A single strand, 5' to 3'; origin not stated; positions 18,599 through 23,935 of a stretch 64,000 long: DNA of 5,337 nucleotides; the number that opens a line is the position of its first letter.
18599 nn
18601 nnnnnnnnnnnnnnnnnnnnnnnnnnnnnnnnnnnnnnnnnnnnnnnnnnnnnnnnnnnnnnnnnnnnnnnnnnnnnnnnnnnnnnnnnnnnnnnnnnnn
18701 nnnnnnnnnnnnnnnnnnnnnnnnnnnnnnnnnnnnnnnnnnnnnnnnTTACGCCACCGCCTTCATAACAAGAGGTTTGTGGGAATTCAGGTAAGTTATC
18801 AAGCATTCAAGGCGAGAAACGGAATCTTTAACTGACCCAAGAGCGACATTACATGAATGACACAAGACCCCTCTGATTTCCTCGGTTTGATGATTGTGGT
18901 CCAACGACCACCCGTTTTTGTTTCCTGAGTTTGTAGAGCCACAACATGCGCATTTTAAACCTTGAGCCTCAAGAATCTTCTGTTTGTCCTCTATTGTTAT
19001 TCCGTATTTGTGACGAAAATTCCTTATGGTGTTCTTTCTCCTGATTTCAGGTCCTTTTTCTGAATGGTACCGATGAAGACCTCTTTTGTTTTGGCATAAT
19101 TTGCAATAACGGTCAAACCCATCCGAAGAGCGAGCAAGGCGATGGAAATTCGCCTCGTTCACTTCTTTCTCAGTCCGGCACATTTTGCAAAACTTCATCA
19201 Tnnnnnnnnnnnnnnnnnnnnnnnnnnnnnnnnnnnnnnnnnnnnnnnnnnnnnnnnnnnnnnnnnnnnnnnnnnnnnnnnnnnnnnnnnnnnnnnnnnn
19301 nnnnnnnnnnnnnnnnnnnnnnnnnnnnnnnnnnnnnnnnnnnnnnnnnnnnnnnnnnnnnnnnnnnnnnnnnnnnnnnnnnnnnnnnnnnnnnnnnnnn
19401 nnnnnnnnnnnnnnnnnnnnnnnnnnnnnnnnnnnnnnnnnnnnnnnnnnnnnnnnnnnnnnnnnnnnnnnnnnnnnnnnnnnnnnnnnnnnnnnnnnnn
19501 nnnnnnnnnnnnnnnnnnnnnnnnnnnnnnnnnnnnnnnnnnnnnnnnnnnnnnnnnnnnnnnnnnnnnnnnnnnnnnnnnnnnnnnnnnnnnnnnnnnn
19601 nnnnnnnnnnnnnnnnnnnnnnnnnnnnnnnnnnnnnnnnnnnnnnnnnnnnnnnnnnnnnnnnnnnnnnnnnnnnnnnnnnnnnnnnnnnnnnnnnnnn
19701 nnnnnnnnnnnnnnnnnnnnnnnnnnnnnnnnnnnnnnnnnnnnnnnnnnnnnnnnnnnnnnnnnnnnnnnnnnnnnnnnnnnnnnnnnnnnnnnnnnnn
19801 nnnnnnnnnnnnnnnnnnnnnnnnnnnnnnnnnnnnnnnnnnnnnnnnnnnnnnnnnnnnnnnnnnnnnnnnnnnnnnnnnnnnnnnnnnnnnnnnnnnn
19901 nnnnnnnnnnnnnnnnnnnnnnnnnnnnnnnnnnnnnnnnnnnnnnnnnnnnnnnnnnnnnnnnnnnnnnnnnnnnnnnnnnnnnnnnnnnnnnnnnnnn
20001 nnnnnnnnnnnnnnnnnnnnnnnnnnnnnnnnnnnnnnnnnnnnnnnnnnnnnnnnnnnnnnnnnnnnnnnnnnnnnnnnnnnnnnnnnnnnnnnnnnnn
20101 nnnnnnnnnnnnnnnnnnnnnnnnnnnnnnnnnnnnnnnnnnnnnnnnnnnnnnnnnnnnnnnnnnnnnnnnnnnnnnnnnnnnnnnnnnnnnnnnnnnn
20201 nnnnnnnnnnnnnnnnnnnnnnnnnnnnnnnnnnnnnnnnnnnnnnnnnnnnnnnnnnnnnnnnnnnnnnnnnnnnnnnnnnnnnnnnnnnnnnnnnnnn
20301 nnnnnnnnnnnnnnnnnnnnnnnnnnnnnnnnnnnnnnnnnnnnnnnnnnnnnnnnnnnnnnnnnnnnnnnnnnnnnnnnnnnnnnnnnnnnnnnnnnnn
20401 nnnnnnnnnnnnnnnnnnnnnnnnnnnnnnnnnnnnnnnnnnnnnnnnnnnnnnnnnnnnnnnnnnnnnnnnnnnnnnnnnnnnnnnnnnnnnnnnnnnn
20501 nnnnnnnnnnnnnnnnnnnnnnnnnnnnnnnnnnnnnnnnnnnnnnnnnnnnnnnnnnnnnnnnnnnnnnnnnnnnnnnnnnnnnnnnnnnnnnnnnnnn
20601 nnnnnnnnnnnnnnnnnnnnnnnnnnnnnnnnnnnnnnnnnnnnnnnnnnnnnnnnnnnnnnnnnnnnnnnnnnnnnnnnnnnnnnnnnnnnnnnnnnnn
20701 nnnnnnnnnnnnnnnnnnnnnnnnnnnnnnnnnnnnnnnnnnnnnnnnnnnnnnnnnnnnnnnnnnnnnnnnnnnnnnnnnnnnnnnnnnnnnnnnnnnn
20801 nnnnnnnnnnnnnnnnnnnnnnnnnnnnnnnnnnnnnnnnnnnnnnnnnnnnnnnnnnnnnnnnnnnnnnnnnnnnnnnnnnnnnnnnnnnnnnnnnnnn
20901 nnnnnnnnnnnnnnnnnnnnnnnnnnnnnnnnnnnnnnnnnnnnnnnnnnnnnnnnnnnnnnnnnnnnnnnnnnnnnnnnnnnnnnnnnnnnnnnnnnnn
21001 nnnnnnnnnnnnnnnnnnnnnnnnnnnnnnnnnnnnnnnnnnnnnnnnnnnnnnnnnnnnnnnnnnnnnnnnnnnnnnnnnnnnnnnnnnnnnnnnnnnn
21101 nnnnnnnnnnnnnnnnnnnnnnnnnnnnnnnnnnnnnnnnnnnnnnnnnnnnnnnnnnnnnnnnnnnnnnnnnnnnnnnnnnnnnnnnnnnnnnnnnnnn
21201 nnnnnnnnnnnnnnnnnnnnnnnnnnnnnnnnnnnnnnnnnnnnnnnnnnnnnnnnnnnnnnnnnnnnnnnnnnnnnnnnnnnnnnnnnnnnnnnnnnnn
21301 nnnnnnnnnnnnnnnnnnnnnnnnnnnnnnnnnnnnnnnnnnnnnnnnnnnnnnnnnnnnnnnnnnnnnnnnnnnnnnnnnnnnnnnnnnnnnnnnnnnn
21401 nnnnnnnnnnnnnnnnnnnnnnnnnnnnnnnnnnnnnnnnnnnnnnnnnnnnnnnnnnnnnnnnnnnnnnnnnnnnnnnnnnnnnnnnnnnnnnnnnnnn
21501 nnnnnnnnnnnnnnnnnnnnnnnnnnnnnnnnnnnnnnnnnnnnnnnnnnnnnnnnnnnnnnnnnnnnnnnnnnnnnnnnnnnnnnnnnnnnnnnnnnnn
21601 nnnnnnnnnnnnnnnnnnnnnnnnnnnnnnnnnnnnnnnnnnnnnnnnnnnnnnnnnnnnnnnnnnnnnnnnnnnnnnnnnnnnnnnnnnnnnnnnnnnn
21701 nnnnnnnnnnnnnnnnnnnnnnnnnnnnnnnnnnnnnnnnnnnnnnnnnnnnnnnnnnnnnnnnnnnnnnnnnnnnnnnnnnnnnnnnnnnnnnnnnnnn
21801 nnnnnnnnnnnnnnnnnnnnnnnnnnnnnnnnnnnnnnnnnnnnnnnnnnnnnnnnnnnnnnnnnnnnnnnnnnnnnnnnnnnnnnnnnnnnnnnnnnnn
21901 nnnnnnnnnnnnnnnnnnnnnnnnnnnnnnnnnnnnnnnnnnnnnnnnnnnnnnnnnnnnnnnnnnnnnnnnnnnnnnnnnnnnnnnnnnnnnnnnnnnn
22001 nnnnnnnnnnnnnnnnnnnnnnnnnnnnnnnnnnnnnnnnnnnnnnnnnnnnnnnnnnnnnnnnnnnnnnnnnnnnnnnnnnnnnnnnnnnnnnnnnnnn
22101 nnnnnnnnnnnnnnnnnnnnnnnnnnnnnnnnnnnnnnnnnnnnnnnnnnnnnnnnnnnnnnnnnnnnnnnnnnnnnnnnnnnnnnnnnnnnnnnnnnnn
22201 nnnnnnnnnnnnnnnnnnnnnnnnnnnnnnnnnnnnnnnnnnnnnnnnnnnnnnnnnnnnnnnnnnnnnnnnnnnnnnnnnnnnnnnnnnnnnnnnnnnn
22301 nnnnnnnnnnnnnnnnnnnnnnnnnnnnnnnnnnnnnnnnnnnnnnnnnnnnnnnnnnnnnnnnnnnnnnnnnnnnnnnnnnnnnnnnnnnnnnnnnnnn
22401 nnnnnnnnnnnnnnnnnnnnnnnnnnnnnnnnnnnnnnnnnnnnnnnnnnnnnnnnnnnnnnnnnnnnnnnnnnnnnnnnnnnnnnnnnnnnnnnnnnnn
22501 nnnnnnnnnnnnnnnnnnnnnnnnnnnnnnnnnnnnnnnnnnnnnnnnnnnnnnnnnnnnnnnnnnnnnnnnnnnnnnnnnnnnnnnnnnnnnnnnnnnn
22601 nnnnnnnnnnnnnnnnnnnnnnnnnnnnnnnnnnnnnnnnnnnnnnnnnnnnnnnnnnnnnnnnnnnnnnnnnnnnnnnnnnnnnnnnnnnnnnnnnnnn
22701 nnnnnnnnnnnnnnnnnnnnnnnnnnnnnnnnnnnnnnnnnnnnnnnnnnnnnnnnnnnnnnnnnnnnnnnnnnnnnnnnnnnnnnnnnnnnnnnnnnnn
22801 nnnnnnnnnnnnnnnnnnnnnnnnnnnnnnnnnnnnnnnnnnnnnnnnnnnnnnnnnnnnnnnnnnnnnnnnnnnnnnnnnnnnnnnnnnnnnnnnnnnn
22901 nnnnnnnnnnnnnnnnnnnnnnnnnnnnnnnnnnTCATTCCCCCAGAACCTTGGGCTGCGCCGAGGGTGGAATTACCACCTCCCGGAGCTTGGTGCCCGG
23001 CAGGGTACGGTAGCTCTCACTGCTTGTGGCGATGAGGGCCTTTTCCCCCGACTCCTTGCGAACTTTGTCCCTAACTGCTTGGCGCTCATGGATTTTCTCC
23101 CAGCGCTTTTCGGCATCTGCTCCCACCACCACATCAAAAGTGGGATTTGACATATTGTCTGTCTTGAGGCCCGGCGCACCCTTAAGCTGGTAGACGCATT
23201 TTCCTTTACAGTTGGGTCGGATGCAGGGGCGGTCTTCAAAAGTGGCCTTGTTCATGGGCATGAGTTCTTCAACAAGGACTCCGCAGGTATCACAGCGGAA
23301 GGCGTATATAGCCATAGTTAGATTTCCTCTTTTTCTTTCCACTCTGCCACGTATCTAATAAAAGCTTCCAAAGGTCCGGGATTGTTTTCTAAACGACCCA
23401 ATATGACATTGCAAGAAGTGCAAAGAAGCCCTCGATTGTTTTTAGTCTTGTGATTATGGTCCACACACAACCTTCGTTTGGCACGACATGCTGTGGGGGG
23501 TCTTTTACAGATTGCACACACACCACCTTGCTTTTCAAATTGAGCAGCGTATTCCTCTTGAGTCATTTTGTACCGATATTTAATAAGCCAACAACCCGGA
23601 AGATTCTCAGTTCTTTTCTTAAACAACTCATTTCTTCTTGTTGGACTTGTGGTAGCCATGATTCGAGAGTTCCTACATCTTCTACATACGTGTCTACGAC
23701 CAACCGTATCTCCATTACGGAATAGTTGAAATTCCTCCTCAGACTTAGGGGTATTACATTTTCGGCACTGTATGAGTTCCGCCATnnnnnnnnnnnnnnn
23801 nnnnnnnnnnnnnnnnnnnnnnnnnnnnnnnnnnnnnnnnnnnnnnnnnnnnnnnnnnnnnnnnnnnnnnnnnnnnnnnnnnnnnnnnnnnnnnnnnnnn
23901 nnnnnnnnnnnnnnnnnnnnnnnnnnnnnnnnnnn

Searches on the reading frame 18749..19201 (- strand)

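Call 14: search_protein_families(library=pfam, proteins=[window:18749-19201:-], max_evalue=0.01)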
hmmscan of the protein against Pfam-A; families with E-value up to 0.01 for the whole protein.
window:18749-19201:- (150 aa): 1 family
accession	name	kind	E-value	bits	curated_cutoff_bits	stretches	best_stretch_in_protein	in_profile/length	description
PF02945.21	Endonuclease_7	-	9.7e-22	77.1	23.6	1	61-139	3-81/82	Recombination endonuclease VII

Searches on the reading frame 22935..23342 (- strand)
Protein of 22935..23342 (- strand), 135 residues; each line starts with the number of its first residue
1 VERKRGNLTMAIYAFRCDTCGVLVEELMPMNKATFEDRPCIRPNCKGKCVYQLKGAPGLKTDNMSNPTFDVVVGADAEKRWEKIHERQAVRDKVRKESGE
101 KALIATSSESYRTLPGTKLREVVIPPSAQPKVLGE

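Call 14: search_protein_families(library=pfam, proteins=[window:22935-23342:-], max_evalue=0.01)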
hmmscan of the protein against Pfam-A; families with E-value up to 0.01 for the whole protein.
window:22935-23342:- (135 aa): 1 family
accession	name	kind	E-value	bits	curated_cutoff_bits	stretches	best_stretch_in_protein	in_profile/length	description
PF09723.15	Zn_ribbon_8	-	0.00015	22.2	34.4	1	10-47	1-34/41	Zinc ribbon domain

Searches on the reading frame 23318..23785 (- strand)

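Call 14: search_protein_families(library=pfam, proteins=[window:23318-23785:-], max_evalue=0.01)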
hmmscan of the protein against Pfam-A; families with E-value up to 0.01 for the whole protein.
window:23318-23785:- (155 aa): 1 family
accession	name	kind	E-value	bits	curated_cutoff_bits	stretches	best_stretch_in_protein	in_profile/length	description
PF02945.21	Endonuclease_7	-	2.6e-20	72.6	23.6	1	68-147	4-81/82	Recombination endonuclease VII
